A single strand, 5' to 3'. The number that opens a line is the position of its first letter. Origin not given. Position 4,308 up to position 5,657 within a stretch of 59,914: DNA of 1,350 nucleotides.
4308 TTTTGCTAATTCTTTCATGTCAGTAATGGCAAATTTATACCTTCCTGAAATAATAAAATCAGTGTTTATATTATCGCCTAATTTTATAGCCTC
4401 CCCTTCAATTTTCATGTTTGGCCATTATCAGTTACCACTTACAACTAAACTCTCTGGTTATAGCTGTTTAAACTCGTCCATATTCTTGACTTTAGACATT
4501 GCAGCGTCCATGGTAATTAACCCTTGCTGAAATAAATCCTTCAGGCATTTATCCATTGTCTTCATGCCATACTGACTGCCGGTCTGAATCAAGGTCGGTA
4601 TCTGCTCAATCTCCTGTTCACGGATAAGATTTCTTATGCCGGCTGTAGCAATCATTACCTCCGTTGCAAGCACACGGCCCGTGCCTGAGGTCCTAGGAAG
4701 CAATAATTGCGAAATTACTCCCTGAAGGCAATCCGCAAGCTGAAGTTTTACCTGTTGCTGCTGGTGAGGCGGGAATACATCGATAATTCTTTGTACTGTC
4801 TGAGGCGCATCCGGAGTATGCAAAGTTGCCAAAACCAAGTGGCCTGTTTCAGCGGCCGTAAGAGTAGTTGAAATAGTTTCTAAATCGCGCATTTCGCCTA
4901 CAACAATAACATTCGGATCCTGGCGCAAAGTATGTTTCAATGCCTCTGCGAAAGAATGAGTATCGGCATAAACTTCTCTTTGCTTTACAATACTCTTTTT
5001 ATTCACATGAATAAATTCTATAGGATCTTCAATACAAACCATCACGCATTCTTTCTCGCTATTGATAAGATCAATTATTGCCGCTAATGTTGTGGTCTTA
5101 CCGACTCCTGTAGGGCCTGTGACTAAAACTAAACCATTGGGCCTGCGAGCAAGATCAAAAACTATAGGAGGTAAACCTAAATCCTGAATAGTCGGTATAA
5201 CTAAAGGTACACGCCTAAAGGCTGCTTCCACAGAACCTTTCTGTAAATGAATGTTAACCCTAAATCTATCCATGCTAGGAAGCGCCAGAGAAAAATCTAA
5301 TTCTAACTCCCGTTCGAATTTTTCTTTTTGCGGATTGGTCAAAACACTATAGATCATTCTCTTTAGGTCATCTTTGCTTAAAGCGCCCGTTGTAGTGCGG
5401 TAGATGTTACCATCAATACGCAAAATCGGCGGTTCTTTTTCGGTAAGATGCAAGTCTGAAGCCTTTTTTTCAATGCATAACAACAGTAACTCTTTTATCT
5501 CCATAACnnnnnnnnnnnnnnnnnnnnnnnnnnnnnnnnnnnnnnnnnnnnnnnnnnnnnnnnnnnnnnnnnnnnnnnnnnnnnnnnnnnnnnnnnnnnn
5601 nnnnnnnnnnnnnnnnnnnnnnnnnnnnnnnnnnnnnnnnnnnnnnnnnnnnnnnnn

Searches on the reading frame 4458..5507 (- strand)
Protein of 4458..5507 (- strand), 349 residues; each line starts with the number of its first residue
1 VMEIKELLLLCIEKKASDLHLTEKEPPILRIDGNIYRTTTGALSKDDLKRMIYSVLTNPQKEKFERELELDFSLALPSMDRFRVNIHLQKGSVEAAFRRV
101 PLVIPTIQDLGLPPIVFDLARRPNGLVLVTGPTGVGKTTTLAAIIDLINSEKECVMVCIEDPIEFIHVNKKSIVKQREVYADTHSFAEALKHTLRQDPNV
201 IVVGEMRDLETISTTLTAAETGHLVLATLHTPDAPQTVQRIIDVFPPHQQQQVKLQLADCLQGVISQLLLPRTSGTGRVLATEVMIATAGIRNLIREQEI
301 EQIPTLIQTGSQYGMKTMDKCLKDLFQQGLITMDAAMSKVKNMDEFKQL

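Call 29: find_encoding_contigs(protein=window:4458-5507:-, flank=4000, max_places=10)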
Protein window:4458-5507:- (349 aa): no gene with exactly this product is on record in the collection.

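Call 31: find_encoding_contigs(protein=window:4458-5504:-, flank=4000, max_places=10)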
Protein window:4458-5504:- (348 aa): 2 contigs read that carry it; 2 places shown.
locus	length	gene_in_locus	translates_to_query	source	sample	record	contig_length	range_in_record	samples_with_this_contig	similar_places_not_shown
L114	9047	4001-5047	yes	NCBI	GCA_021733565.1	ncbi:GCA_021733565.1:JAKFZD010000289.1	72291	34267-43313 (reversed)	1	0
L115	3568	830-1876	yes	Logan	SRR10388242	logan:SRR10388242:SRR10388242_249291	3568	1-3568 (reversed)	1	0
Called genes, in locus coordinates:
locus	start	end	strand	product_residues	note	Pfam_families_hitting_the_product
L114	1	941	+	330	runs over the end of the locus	PF01193:RNA_pol_L, PF01000:RNA_pol_A_bac, PF03118:RNA_pol_A_CTD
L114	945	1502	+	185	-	PF01196:Ribosomal_L17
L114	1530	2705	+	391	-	PF00155:Aminotran_1_2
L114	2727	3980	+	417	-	PF00330:Aconitase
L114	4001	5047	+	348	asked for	PF00437:T2SSE, PF13401:AAA_22 (faint)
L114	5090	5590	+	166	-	PF00694:Aconitase_C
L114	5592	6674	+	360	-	PF00180:Iso_dh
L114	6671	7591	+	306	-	PF00056:Ldh_1_N, PF02866:Ldh_1_C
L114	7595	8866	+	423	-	PF00890:FAD_binding_2 (weak), PF01134:GIDA (weak), PF01262:AlaDh_PNT_C (faint), PF01266:DAO (faint), PF07992:Pyr_redox_2, PF12831:FAD_oxidored (weak), PF00070:Pyr_redox, PF02852:Pyr_redox_dim, +3 more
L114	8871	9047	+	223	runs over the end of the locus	PF21948:LplA-B_cat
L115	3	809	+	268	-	?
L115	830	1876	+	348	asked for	PF00437:T2SSE, PF13401:AAA_22 (faint)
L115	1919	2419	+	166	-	PF00694:Aconitase_C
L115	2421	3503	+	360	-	PF00180:Iso_dh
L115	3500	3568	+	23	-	?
